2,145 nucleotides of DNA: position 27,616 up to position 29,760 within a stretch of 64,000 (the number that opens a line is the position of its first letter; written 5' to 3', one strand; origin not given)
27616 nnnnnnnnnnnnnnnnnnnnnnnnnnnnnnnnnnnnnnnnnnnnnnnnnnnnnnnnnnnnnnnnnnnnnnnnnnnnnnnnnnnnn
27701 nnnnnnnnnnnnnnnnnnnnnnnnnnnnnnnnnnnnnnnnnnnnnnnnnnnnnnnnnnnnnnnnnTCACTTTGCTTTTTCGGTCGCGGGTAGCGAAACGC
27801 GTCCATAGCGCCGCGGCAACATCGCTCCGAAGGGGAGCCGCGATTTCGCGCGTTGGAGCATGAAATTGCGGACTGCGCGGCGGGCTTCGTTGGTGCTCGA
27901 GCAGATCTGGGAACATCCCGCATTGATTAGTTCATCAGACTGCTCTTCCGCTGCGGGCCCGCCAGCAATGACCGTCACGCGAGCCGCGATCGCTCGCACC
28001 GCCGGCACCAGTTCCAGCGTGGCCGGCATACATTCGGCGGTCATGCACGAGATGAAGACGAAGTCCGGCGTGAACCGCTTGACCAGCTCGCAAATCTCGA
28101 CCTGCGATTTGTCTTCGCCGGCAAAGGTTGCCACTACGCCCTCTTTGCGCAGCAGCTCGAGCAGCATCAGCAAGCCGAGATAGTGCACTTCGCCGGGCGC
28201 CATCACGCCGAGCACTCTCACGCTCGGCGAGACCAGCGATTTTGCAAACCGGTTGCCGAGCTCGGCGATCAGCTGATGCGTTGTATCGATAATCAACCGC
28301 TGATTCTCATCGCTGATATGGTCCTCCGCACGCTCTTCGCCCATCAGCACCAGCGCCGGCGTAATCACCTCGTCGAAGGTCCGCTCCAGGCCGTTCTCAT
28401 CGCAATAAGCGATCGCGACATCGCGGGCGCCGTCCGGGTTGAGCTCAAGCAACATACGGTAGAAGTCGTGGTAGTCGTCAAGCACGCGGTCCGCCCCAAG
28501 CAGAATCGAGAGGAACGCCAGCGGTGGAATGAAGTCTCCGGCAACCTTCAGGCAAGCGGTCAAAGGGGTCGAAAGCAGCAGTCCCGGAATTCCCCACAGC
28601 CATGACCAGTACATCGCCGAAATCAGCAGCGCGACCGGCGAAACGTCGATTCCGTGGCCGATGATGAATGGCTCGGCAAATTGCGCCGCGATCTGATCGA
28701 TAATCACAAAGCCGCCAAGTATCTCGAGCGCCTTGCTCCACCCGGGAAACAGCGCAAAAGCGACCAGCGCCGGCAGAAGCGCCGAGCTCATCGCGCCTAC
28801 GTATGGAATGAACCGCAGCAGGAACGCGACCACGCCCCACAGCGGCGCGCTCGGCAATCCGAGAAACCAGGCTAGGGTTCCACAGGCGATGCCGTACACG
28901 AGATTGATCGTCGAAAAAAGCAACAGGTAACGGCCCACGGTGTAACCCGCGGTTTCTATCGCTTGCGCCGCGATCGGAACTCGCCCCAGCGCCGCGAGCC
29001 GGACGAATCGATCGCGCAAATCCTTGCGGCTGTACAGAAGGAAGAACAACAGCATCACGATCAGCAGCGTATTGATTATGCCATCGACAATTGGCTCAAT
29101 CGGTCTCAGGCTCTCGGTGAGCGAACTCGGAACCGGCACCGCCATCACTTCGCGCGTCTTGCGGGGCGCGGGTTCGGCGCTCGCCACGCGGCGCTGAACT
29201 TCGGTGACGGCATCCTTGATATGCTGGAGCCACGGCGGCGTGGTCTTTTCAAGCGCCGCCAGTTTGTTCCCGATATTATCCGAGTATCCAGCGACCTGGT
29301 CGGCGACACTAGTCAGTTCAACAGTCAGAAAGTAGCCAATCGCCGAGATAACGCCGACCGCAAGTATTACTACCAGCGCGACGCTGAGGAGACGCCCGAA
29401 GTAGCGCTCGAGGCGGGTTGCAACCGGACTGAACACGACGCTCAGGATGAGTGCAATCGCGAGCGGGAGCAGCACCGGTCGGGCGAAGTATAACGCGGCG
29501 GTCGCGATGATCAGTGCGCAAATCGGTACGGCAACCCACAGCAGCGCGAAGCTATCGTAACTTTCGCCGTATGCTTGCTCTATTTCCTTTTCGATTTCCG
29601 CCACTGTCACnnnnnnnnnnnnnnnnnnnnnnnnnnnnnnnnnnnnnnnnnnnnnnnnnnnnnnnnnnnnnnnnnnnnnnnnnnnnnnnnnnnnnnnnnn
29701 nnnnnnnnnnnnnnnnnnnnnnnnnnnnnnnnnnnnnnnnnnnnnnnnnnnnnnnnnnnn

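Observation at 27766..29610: AI-2E family transporter fused to a CarH/MetH-type cobalamin-binding module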

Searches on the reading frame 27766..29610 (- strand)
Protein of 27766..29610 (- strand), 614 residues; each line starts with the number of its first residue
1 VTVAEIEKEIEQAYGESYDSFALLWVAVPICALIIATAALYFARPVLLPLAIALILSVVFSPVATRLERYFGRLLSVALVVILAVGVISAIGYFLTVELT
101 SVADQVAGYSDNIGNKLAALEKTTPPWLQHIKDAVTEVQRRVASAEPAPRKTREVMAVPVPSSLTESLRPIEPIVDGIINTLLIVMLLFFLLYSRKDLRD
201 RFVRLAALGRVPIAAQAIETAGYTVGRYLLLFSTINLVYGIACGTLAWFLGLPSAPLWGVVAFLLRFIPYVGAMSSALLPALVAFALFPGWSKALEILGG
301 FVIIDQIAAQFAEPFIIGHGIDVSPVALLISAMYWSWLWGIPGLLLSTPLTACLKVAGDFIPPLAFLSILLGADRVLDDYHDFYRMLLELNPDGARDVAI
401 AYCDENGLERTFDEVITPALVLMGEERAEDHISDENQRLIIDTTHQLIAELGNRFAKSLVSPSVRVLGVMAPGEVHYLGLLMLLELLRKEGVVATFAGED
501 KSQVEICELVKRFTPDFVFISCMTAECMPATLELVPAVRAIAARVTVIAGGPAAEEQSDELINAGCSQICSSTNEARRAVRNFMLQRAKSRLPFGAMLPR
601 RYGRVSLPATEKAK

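Call 3: search_protein_families(library=pfam, proteins=[window:27766-29610:-], max_evalue=1)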
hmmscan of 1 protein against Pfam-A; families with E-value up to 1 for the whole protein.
window:27766-29610:- (614 aa): 3 families
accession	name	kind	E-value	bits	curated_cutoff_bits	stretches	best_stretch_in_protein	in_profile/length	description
PF01594.21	AI-2E_transport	-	5e-47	161.1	34.3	1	28-358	4-323/327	AI-2E family transporter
PF02310.24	B12-binding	-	7.5e-14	52.1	32.1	1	465-566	2-105/121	B12 binding domain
PF09531.15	Ndc1_Nup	-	0.67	9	29.8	0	20-96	28-102/607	Nucleoporin protein Ndc1-Nup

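Call 4: search_protein_families(library=ncbifam, proteins=[window:27766-29610:-], max_evalue=1)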
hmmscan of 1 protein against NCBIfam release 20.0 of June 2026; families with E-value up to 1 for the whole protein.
window:27766-29610:- (614 aa): 11 families
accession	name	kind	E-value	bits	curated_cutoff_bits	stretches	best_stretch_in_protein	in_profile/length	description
NF008930.0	PRK12287.1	subfamily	3.5e-31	109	318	1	26-362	13-329/344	AI-2E family transporter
TIGR02872.1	spore_ytvI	equivalog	7.1e-16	58.5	198.15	1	30-353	6-331/341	sporulation integral membrane protein YtvI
NF045801.1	efflux_ABUW_0982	equivalog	6.9e-12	45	675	2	33-131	15-111/392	chloramphenicol efflux transporter CxpE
NF052513.1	TransRegCarH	equivalog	7e-09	35.4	400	1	406-559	110-256/274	HTH-type transcriptional repressor CarH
NF047996.1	corrin_MtgC_2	exception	0.0011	18.6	370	1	460-560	87-189/212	glycine betaine-specific corrinoid protein MtgC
TIGR02370.1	pyl_corrinoid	subfamily_domain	0.0047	16.3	215.3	1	467-566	88-189/197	methyltransferase cognate corrinoid protein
TIGR04479.1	bcpD_PhpK_rSAM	subfamily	0.1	10.9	600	1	474-563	69-159/504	PhpK family radical SAM P-methyltransferase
TIGR01302.1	IMP_dehydrog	equivalog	0.12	11.2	481.5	1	493-568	215-289/450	IMP dehydrogenase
TIGR04367.1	HpnR_B12_rSAM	equivalog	0.14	10.6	650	1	499-567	45-113/490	hopanoid C-3 methylase HpnR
NF040669.1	MtaC2_Meth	equivalog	0.17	11.2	450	1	465-553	128-217/267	methanol--corrinoid protein MtaC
NF041607.1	dimeth_corrin_MtbC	equivalog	0.21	11.1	350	1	464-567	84-188/203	dimethylamine corrinoid protein MtbC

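Call 5: find_homologous_proteins(query=window:27766-29610:-, max_evalue=0.00001)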
Query window:27766-29610:- (614 aa): 832 proteins with E <= 0.00001 among 8000 candidates; the best 120 are listed.
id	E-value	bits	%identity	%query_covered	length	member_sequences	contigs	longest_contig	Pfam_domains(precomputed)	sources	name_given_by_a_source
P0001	0.0e+0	1336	100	100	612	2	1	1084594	PF02310.25,PF01594.23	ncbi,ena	-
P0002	0.0e+0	1284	95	100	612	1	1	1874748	PF02310.25,PF01594.23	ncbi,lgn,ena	-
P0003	0.0e+0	1265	94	100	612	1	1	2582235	PF02310.25,PF01594.23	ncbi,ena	-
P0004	0.0e+0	1257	93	99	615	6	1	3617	PF02310.25,PF01594.23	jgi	jgi:predicted PurR-regulated permease PerM/methanogenic corrinoid protein MtbC1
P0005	0.0e+0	1247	93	100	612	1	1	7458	PF02310.25,PF01594.23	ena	-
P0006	0.0e+0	1151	84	100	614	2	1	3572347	PF02310.25,PF01594.23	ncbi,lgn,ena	-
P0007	0.0e+0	1145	84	100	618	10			PF02310.25,PF01594.23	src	-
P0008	0.0e+0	1141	84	100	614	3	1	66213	PF02310.25,PF01594.23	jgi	jgi:predicted PurR-regulated permease PerM/methylmalonyl-CoA mutase cobalamin-binding subunit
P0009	0.0e+0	1138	81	100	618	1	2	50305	PF02310.25,PF01594.23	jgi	-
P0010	0.0e+0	1134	84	98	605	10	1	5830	PF02310.25,PF01594.23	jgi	-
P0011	0.0e+0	1118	84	98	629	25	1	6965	PF02310.25,PF01594.23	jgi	-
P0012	0.0e+0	1118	83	98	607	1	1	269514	PF02310.25,PF01594.23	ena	-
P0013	0.0e+0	1118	83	98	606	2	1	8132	PF02310.25,PF01594.23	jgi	jgi:predicted PurR-regulated permease PerM/methanogenic corrinoid protein MtbC1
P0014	0.0e+0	1118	81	100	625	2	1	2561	PF02310.25,PF01594.23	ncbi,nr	ncbi:MAG TPA: AI-2E family transporter [Candidatus Acidoferrum sp.]|nr:AI-2E family transporter [Can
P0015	0.0e+0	1116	82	98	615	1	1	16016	PF02310.25,PF01594.23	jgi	jgi:predicted PurR-regulated permease PerM/methanogenic corrinoid protein MtbC1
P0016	0.0e+0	1116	82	100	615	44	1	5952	PF02310.25,PF01594.23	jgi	jgi:predicted PurR-regulated permease PerM/methylmalonyl-CoA mutase cobalamin-binding subunit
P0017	0.0e+0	1116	82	98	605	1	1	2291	PF02310.25,PF01594.23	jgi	jgi:predicted PurR-regulated permease PerM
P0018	0.0e+0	1115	80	99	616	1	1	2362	PF02310.25,PF01594.23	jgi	jgi:predicted PurR-regulated permease PerM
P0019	0.0e+0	1113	82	98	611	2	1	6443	PF02310.25,PF01594.23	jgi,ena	-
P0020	0.0e+0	1111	82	98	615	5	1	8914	PF02310.25,PF01594.23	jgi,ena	-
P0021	0.0e+0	1110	80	100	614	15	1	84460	PF02310.25,PF01594.23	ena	-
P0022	0.0e+0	1109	80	99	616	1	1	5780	PF02310.25,PF01594.23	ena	-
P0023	0.0e+0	1108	81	99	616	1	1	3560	PF02310.25,PF01594.23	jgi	jgi:predicted PurR-regulated permease PerM/methanogenic corrinoid protein MtbC1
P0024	0.0e+0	1107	80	99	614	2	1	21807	PF02310.25,PF01594.23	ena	-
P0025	0.0e+0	1107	81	99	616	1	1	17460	PF02310.25,PF01594.23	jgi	jgi:predicted PurR-regulated permease PerM/methanogenic corrinoid protein MtbC1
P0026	0.0e+0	1106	80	99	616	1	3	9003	PF02310.25,PF01594.23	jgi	-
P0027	0.0e+0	1106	82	98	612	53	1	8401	PF02310.25,PF01594.23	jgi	-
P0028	0.0e+0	1106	80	99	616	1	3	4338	PF02310.25,PF01594.23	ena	-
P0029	0.0e+0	1103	80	100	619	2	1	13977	PF02310.25,PF01594.23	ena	-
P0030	0.0e+0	1101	81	99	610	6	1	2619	PF02310.25,PF01594.23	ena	-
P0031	0.0e+0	1100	81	98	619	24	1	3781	PF02310.25,PF01594.23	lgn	-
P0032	0.0e+0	1099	80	99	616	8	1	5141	PF02310.25,PF01594.23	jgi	jgi:predicted PurR-regulated permease PerM/methanogenic corrinoid protein MtbC1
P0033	0.0e+0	1098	82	98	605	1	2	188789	PF02310.25,PF01594.23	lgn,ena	-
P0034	0.0e+0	1096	80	99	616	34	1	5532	PF02310.25,PF01594.23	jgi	jgi:predicted PurR-regulated permease PerM/methanogenic corrinoid protein MtbC1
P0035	0.0e+0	1095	82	98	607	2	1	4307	PF02310.25,PF01594.23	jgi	-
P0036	0.0e+0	1092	78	100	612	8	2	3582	PF02310.25,PF01594.23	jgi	jgi:predicted PurR-regulated permease PerM/methylmalonyl-CoA mutase cobalamin-binding subunit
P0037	0.0e+0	1091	80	99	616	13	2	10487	PF02310.25,PF01594.23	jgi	jgi:predicted PurR-regulated permease PerM/methanogenic corrinoid protein MtbC1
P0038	0.0e+0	1087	81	98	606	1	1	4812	PF02310.25,PF01594.23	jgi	jgi:predicted PurR-regulated permease PerM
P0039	0.0e+0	1080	80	97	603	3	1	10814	PF02310.25,PF01594.23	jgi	-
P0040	0.0e+0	1072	79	98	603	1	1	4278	PF02310.25,PF01594.23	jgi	jgi:predicted PurR-regulated permease PerM/methylmalonyl-CoA mutase cobalamin-binding subunit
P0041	0.0e+0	1068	80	98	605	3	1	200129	PF02310.25,PF01594.23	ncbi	-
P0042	0.0e+0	1061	78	99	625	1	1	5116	PF02310.25,PF01594.23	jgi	jgi:predicted PurR-regulated permease PerM/methanogenic corrinoid protein MtbC1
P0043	0.0e+0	1061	78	100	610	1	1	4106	PF02310.25,PF01594.23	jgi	jgi:predicted PurR-regulated permease PerM/methylmalonyl-CoA mutase cobalamin-binding subunit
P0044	0.0e+0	1057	79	98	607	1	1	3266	PF02310.25,PF01594.23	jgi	jgi:predicted PurR-regulated permease PerM/methanogenic corrinoid protein MtbC1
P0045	0.0e+0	1052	78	98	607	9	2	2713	PF02310.25,PF01594.23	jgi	jgi:predicted PurR-regulated permease PerM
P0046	0.0e+0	1052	77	98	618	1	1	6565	PF02310.25,PF01594.23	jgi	jgi:predicted PurR-regulated permease PerM/methanogenic corrinoid protein MtbC1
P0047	0.0e+0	1045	76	98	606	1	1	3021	PF02310.25,PF01594.23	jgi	jgi:predicted PurR-regulated permease PerM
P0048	0.0e+0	1040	76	98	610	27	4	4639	PF02310.25,PF01594.23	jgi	jgi:predicted PurR-regulated permease PerM/methylmalonyl-CoA mutase cobalamin-binding subunit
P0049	0.0e+0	1035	78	96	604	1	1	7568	PF02310.25,PF01594.23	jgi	jgi:predicted PurR-regulated permease PerM/methanogenic corrinoid protein MtbC1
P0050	0.0e+0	1034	75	98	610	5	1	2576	PF02310.25,PF01594.23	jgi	jgi:predicted PurR-regulated permease PerM/methanogenic corrinoid protein MtbC1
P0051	0.0e+0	1026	76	98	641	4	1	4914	PF02310.25,PF01594.23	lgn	-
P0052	0.0e+0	1023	75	98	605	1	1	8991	PF02310.25,PF01594.23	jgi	-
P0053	0.0e+0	1022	75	98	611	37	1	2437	PF02310.25,PF01594.23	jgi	jgi:predicted PurR-regulated permease PerM/methylmalonyl-CoA mutase cobalamin-binding subunit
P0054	0.0e+0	1021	76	98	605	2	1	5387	PF02310.25,PF01594.23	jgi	jgi:predicted PurR-regulated permease PerM/methylmalonyl-CoA mutase cobalamin-binding subunit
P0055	0.0e+0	1019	75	98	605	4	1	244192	PF02310.25,PF01594.23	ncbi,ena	-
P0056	0.0e+0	1017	83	89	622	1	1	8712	PF02310.25,PF01594.23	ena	-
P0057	0.0e+0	1017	75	98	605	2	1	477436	PF02310.25,PF01594.23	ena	-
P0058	0.0e+0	1016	75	98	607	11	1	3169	PF02310.25,PF01594.23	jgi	jgi:predicted PurR-regulated permease PerM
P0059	0.0e+0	1014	74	98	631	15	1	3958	PF02310.25,PF01594.23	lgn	-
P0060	0.0e+0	1013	74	97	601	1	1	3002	PF02310.25,PF01594.23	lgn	-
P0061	0.0e+0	1012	74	98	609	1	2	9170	PF02310.25,PF01594.23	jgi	jgi:predicted PurR-regulated permease PerM/methylmalonyl-CoA mutase cobalamin-binding subunit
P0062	0.0e+0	1010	74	98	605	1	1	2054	PF02310.25,PF01594.23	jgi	jgi:predicted PurR-regulated permease PerM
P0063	0.0e+0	1010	73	98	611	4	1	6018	PF02310.25,PF01594.23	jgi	-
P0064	5.4e-298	1008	74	98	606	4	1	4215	PF02310.25,PF01594.23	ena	-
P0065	8.6e-298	1007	74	98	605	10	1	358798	PF02310.25,PF01594.23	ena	-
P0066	2.2e-297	1006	74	98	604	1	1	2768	PF02310.25,PF01594.23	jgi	-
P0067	2.2e-297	1006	74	98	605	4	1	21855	PF02310.25,PF01594.23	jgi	jgi:predicted PurR-regulated permease PerM/methylmalonyl-CoA mutase cobalamin-binding subunit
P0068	2.7e-297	1005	74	98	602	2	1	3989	PF02310.25,PF01594.23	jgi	jgi:predicted PurR-regulated permease PerM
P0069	3.5e-297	1005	75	98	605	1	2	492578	PF02310.25,PF01594.23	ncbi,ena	-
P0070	1.2e-296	1003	74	98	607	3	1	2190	PF02310.25,PF01594.23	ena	-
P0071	1.5e-296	1003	74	98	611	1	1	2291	PF02310.25,PF01594.23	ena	-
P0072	1.6e-296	1003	74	98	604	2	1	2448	PF02310.25,PF01594.23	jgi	-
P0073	7.8e-296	1001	74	98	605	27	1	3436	PF02310.25,PF01594.23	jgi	jgi:predicted PurR-regulated permease PerM/methanogenic corrinoid protein MtbC1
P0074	1.5e-295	1000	73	98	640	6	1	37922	PF02310.25,PF01594.23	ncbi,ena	-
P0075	1.9e-295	999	74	98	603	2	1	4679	PF02310.25,PF01594.23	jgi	-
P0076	3.2e-295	999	73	98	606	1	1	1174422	PF02310.25,PF01594.23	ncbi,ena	-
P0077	3.9e-295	998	74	98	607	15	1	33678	PF02310.25,PF01594.23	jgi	jgi:predicted PurR-regulated permease PerM/methylmalonyl-CoA mutase cobalamin-binding subunit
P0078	5.9e-294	994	75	96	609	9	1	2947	PF02310.25,PF01594.23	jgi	jgi:predicted PurR-regulated permease PerM/methanogenic corrinoid protein MtbC1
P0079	7.2e-293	991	74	98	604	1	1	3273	PF02310.25,PF01594.23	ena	-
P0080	1.4e-291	986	74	98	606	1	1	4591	PF02310.25,PF01594.23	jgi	jgi:predicted PurR-regulated permease PerM/methanogenic corrinoid protein MtbC1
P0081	7.8e-291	984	72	98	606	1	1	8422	PF02310.25,PF01594.23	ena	-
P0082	1.7e-290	983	73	98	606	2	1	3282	PF02310.25,PF01594.23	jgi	jgi:predicted PurR-regulated permease PerM/methylmalonyl-CoA mutase cobalamin-binding subunit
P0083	3.1e-290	982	73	98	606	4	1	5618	PF02310.25,PF01594.23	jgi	jgi:predicted PurR-regulated permease PerM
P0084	3.2e-287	972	73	96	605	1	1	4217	PF02310.25,PF01594.23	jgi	jgi:predicted PurR-regulated permease PerM/methylmalonyl-CoA mutase cobalamin-binding subunit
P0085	2.4e-282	956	72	96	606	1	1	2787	PF02310.25,PF01594.23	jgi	jgi:predicted PurR-regulated permease PerM/methylmalonyl-CoA mutase cobalamin-binding subunit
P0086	1.8e-277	940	71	97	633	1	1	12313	PF02310.25,PF01594.23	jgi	jgi:predicted PurR-regulated permease PerM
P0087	1.5e-274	930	70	98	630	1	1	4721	PF02310.25,PF01594.23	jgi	jgi:predicted PurR-regulated permease PerM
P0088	1.2e-264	898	68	96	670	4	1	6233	PF02310.25,PF01594.23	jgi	jgi:predicted PurR-regulated permease PerM/methylmalonyl-CoA mutase cobalamin-binding subunit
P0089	5.7e-264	895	84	79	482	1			PF01594.23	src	-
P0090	4.9e-261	886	67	96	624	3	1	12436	PF02310.25,PF01594.23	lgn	-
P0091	3.4e-257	873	67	95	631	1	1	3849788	PF02310.25,PF01594.23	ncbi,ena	-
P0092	3.6e-253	860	65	98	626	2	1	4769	PF02310.25,PF01594.23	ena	-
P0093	4.9e-250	849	64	96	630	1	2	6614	PF02310.25,PF01594.23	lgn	-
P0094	2.0e-249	847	65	97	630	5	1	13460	PF02310.25,PF01594.23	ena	-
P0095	6.4e-249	846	76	79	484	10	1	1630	PF02310.25,PF01594.23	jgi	jgi:predicted PurR-regulated permease PerM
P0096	8.6e-249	845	64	98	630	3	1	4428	PF02310.25,PF01594.23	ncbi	-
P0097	4.1e-248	843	65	95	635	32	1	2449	PF02310.25,PF01594.23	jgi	jgi:predicted PurR-regulated permease PerM/methanogenic corrinoid protein MtbC1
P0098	1.5e-244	831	63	98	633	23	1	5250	PF02310.25,PF01594.23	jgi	-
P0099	6.6e-242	822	62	97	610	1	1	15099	PF02310.25,PF01594.23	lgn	-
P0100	1.9e-239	814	60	98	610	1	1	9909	PF02310.25,PF01594.23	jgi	jgi:predicted PurR-regulated permease PerM/methylmalonyl-CoA mutase cobalamin-binding subunit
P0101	2.0e-237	808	61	97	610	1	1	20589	PF02310.25,PF01594.23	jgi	jgi:predicted PurR-regulated permease PerM/methylmalonyl-CoA mutase cobalamin-binding subunit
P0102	2.9e-237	807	79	72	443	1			PF01594.23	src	-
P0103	2.0e-236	804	61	97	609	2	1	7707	PF02310.25,PF01594.23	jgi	jgi:predicted PurR-regulated permease PerM/methylmalonyl-CoA mutase cobalamin-binding subunit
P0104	3.5e-233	794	75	75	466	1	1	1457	PF02310.25,PF01594.23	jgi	jgi:methylmalonyl-CoA mutase cobalamin-binding subunit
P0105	1.6e-231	788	59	97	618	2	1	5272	PF02310.25,PF01594.23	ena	-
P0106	2.5e-229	781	59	94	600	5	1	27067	PF02310.25,PF01594.23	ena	-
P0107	2.6e-229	781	59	96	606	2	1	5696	PF02310.25,PF01594.23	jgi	jgi:predicted PurR-regulated permease PerM/methanogenic corrinoid protein MtbC1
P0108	5.5e-229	780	75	75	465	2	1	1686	PF02310.25,PF01594.23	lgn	-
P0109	2.2e-228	778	59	94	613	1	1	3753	PF02310.25,PF01594.23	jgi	jgi:predicted PurR-regulated permease PerM/methanogenic corrinoid protein MtbC1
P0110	2.5e-228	778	59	93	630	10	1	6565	PF02310.25,PF01594.23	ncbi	-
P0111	1.3e-225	769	60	94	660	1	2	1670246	PF02310.25,PF01594.23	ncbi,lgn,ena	-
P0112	1.7e-225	768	60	96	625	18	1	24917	PF02310.25,PF01594.23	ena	-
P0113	3.4e-225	767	59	96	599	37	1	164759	PF02310.25,PF01594.23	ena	-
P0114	3.9e-225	767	60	94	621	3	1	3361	PF02310.25,PF01594.23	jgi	jgi:predicted PurR-regulated permease PerM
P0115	9.5e-224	763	59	94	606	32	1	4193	PF02310.25,PF01594.23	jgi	jgi:predicted PurR-regulated permease PerM/methanogenic corrinoid protein MtbC1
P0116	2.0e-223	761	60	92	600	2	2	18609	PF02310.25,PF01594.23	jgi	jgi:predicted PurR-regulated permease PerM/methanogenic corrinoid protein MtbC1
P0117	2.9e-223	761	60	94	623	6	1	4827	PF02310.25,PF01594.23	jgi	jgi:predicted PurR-regulated permease PerM/methylmalonyl-CoA mutase cobalamin-binding subunit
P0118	1.1e-222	759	58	95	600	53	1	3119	PF02310.25,PF01594.23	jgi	jgi:predicted PurR-regulated permease PerM/methanogenic corrinoid protein MtbC1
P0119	8.0e-222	756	60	93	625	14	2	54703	PF02310.25,PF01594.23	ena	-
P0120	1.4e-221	755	58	95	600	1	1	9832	PF02310.25,PF01594.23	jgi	jgi:predicted PurR-regulated permease PerM/methanogenic corrinoid protein MtbC1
